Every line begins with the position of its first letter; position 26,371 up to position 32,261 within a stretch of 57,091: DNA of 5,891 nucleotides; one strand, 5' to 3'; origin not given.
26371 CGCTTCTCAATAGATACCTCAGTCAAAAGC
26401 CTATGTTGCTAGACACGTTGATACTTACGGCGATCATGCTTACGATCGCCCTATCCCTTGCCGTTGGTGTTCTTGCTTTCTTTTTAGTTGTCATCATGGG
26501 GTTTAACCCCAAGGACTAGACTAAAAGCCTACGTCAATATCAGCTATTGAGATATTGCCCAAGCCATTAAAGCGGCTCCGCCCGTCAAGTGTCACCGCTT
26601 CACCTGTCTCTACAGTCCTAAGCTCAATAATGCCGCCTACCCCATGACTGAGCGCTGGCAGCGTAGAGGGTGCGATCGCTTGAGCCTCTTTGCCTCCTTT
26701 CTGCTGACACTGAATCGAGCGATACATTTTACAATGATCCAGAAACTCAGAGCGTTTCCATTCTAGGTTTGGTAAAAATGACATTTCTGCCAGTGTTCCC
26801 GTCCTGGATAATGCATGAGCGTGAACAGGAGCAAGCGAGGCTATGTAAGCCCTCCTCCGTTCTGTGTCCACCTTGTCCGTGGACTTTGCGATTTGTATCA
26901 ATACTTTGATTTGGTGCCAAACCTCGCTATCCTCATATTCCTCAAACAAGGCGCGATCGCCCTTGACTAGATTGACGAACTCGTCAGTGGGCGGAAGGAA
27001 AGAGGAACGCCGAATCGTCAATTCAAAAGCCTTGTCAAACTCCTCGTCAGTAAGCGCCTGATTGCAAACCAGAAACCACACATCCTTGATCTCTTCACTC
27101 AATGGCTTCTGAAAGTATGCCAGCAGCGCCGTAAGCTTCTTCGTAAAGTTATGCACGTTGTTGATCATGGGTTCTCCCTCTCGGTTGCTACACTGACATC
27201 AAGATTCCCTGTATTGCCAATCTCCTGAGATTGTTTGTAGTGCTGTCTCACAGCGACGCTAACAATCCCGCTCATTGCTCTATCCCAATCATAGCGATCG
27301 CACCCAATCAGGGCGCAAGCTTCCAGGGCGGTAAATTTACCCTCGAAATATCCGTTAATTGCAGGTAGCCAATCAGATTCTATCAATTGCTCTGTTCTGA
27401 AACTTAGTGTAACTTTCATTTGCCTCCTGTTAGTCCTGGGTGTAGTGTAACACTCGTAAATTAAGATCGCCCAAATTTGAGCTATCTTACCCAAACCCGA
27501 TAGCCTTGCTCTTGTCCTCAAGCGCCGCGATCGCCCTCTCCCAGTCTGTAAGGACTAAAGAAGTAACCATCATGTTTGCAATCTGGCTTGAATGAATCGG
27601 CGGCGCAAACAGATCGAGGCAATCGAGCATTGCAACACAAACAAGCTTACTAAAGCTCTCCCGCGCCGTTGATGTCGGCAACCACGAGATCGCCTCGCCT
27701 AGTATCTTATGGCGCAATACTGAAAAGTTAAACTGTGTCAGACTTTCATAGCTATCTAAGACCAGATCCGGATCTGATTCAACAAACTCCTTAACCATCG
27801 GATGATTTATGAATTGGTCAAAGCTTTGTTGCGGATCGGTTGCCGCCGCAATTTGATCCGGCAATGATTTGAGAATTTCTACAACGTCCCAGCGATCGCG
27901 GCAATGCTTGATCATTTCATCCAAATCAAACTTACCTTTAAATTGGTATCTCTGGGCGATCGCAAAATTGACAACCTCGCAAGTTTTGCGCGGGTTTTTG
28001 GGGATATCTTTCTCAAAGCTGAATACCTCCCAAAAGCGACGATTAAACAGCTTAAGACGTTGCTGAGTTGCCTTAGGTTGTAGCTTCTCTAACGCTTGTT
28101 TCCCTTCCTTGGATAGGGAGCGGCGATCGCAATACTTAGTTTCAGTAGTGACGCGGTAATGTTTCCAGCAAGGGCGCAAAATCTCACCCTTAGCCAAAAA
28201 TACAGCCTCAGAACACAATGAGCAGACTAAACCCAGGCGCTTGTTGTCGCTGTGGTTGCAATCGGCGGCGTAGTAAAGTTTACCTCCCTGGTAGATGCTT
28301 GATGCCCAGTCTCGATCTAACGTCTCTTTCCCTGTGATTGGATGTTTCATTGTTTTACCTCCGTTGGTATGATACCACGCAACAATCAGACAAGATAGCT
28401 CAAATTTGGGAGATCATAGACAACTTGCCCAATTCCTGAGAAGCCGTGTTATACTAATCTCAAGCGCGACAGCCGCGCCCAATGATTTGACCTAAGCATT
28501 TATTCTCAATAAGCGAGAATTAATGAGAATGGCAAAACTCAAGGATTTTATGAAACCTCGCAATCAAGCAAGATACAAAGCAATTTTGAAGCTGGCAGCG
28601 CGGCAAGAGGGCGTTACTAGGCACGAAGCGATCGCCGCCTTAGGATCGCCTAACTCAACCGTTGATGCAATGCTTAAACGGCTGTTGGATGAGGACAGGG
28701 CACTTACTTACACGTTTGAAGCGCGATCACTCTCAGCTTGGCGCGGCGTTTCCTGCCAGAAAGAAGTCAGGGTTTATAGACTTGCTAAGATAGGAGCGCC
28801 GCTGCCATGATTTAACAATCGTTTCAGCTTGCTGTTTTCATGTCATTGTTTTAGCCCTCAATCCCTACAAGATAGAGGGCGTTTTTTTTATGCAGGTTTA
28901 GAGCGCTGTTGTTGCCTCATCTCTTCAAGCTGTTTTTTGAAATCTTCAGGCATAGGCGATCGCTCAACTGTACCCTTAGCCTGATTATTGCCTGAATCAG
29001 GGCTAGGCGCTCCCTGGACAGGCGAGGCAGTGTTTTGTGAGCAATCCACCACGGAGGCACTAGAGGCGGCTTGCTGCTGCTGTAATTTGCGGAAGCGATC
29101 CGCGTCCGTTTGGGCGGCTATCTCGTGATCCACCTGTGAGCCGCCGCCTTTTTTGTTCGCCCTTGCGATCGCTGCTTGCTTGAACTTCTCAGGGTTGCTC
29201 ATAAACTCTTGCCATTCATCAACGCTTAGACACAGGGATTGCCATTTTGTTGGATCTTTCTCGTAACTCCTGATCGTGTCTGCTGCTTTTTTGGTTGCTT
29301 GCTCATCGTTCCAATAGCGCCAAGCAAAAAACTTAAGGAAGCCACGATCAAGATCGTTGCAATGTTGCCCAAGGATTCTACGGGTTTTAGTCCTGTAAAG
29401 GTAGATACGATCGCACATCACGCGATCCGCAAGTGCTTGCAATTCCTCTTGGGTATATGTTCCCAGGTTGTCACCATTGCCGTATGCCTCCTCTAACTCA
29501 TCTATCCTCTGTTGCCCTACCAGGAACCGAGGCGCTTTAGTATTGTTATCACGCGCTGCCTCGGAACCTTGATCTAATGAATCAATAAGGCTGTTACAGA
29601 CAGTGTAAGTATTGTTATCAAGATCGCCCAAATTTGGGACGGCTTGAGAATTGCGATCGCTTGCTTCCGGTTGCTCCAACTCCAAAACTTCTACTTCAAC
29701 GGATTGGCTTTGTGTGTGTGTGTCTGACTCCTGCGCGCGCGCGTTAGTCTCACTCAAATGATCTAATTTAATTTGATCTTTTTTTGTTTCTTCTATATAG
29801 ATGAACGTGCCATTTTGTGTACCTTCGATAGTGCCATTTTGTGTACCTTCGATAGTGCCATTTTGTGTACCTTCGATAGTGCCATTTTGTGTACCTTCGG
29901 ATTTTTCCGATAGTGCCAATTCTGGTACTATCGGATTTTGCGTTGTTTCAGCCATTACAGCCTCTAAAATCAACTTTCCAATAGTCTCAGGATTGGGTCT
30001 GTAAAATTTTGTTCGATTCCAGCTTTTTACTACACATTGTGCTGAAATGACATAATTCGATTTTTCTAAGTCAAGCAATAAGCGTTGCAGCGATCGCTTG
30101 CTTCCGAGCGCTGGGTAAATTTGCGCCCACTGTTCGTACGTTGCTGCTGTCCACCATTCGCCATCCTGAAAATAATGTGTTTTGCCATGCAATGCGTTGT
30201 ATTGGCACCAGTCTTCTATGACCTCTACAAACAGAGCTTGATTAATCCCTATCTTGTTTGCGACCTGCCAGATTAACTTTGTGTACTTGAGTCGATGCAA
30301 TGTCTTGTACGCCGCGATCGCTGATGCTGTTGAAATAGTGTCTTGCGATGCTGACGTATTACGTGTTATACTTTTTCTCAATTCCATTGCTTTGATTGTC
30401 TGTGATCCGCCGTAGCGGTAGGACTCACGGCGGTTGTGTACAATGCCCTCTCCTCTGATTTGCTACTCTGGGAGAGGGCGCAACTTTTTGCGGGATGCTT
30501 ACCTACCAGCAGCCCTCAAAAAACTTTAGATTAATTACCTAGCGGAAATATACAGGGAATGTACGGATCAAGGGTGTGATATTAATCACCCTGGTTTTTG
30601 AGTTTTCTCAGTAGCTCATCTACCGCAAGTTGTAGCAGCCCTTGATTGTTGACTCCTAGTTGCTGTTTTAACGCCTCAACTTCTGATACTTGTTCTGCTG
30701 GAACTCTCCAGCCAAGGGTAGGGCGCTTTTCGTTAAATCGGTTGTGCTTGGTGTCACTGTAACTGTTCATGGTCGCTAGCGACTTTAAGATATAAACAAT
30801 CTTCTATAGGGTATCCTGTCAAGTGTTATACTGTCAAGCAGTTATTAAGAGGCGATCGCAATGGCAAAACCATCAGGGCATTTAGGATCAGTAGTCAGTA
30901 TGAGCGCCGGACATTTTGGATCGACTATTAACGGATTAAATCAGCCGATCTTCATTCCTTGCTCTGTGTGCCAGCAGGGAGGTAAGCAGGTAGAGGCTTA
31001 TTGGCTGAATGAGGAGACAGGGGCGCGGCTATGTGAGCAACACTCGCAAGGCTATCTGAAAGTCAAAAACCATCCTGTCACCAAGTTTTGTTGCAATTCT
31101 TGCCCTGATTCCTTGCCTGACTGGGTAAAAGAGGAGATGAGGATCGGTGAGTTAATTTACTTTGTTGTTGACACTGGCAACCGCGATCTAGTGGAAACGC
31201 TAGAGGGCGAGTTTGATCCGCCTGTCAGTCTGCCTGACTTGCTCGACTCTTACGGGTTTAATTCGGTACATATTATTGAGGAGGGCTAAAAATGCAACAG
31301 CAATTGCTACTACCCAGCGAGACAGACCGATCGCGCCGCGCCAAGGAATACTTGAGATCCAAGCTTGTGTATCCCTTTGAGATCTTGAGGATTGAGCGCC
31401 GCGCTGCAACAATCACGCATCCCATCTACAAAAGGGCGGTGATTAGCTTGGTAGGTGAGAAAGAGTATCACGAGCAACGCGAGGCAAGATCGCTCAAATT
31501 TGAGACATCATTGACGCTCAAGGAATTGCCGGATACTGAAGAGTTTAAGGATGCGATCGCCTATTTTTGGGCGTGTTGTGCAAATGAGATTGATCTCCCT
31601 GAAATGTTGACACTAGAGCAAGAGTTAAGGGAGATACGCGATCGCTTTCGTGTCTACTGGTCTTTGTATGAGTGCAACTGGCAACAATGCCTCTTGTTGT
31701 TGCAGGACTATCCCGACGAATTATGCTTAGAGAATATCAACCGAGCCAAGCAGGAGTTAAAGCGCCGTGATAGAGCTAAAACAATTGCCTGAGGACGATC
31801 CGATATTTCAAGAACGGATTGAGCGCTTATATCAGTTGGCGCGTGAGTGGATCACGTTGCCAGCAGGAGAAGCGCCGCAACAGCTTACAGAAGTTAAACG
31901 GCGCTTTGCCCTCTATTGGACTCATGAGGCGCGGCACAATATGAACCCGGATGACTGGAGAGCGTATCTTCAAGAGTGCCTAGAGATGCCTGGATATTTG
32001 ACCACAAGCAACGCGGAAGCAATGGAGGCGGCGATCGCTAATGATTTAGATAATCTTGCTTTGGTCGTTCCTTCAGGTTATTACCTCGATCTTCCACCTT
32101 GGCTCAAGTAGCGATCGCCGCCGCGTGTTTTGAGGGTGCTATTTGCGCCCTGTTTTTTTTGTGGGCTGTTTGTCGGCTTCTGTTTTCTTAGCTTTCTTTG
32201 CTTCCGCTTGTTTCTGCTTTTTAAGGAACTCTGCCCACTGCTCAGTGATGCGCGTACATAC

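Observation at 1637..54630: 32 copies of a 26-bp quasi-palindrome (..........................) mark nearly every gene-block boundary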

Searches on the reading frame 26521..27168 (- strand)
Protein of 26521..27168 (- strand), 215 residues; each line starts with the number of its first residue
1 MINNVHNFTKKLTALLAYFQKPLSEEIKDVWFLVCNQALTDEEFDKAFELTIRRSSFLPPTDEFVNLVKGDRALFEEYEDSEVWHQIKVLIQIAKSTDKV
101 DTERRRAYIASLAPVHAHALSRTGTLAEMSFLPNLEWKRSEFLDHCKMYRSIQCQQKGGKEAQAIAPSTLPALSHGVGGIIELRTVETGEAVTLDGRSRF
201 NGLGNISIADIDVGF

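Call 10: search_protein_families(library=phrogs, proteins=[window:26521-27168:-], max_evalue=0.01)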
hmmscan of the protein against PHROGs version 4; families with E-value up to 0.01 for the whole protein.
window:26521-27168:- (215 aa): 1 family
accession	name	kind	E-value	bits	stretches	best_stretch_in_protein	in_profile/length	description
phrog_10105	-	unknown function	0.0004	20.9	1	5-77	6-76/210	-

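Call 93: search_protein_families(library=pfam, proteins=[window:26521-27168:-], max_evalue=0.01)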
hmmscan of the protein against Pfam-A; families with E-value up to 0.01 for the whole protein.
window:26521-27168:- (215 aa): 0 families

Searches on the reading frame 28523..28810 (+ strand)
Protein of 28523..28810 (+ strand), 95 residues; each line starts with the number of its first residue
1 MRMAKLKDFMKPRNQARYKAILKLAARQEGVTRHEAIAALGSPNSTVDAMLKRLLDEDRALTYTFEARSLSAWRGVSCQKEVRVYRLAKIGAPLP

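Call 10: search_protein_families(library=phrogs, proteins=[window:28523-28810:+], max_evalue=0.01)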
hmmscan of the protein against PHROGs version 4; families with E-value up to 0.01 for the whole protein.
window:28523-28810:+ (95 aa): 0 families

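Call 39: search_protein_families(library=pfam, proteins=[window:28523-28810:+], max_evalue=1)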
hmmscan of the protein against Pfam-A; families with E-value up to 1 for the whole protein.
window:28523-28810:+ (95 aa): 5 families
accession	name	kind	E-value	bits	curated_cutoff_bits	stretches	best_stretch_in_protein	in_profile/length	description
PF13384.12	HTH_23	-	0.0099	16.1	24.6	1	13-55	3-42/50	Homeodomain-like domain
PF22737.1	NNH6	-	0.094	13.3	27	1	3-56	9-64/114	NACHT N-terminal Helical domain 6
PF01402.27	RHH_1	-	0.11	13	20.5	0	19-37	11-29/39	Ribbon-helix-helix protein, copG family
PF11354.13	DUF3156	-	0.11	13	23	1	14-67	49-102/161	Protein of unknown function (DUF3156)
PF00772.26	DnaB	-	0.25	11.8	23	1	5-36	31-62/103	DnaB-like helicase N terminal domain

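Call 80: find_homologous_proteins(query=window:28523-28810:+, max_evalue=0.001)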
Query window:28523-28810:+ (95 aa): 2 proteins with E <= 0.001 among 5 candidates.
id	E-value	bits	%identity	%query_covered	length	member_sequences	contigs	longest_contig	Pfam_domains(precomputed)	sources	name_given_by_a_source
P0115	3.7e-54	198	100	100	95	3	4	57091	-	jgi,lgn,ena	-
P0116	3.3e-35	138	71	97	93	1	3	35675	-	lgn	-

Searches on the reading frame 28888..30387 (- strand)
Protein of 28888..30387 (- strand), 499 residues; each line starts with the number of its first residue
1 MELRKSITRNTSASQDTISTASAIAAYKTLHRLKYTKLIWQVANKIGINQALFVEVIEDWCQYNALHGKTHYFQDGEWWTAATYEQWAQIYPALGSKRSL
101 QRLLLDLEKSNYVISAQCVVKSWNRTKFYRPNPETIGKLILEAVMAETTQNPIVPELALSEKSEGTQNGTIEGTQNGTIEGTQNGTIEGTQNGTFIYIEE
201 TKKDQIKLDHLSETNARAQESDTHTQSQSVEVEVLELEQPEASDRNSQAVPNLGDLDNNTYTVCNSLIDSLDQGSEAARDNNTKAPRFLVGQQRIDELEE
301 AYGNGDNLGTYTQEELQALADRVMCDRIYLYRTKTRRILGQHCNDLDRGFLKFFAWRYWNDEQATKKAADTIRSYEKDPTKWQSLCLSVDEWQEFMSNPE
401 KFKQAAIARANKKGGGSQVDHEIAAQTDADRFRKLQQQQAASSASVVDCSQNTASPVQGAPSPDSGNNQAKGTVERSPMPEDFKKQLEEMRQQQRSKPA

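Call 9: search_protein_families(library=pfam, proteins=[window:28888-30387:-], max_evalue=0.01)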
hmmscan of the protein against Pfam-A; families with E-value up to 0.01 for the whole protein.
window:28888-30387:- (499 aa): 0 families

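Call 38: search_solved_structures(query=window:28888-30387:-, max_evalue=1)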
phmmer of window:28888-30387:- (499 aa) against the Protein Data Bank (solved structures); distinct sequences matched with E-value up to 1: 1.
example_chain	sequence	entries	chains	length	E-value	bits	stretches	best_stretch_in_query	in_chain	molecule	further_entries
9jzo_A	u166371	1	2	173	0.14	14.1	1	39-148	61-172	Endolysine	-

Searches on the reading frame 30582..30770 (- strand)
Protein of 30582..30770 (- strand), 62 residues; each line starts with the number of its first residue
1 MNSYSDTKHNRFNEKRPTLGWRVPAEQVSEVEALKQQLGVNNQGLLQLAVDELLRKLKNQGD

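Call 10: search_protein_families(library=phrogs, proteins=[window:30582-30770:-], max_evalue=0.01)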
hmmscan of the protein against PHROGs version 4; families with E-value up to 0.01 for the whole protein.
window:30582-30770:- (62 aa): 0 families

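Call 39: search_protein_families(library=pfam, proteins=[window:30582-30770:-], max_evalue=1)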
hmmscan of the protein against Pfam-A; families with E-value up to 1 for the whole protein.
window:30582-30770:- (62 aa): 0 families

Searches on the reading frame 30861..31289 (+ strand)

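Call 10: search_protein_families(library=phrogs, proteins=[window:30861-31289:+], max_evalue=0.01)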
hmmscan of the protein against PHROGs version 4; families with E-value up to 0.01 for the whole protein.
window:30861-31289:+ (142 aa): 0 families

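Call 39: search_protein_families(library=pfam, proteins=[window:30861-31289:+], max_evalue=1)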
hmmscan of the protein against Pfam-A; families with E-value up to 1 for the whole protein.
window:30861-31289:+ (142 aa): 1 family
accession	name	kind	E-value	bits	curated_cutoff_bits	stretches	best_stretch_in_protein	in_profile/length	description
PF20690.3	bDLD3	-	0.13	12.7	27.1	1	65-115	21-71/73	Bacterial Death-like domain 3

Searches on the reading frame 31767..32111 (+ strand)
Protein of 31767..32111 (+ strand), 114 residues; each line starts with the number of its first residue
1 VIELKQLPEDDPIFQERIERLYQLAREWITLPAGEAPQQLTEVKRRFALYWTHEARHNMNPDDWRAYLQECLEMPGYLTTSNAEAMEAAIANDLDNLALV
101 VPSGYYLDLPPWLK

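Call 39: search_protein_families(library=pfam, proteins=[window:31767-32111:+], max_evalue=1)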
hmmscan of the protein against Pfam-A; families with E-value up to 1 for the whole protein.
window:31767-32111:+ (114 aa): 4 families
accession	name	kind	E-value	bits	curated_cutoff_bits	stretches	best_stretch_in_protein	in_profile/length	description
PF21826.1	DUF6887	-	0.023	15.4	24.2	1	8-44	20-56/62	Family of unknown function (DUF6887)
PF04216.18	FdhE_N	-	0.086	13.6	28.7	0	6-26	5-25/167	FdhE, N-terminal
PF12462.13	Helicase_IV_N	-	0.12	12.7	24.5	1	58-101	101-144/163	DNA helicase IV / RNA helicase N terminal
PF05227.19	CHASE3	-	0.13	12.6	28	1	3-31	57-85/138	CHASE3 domain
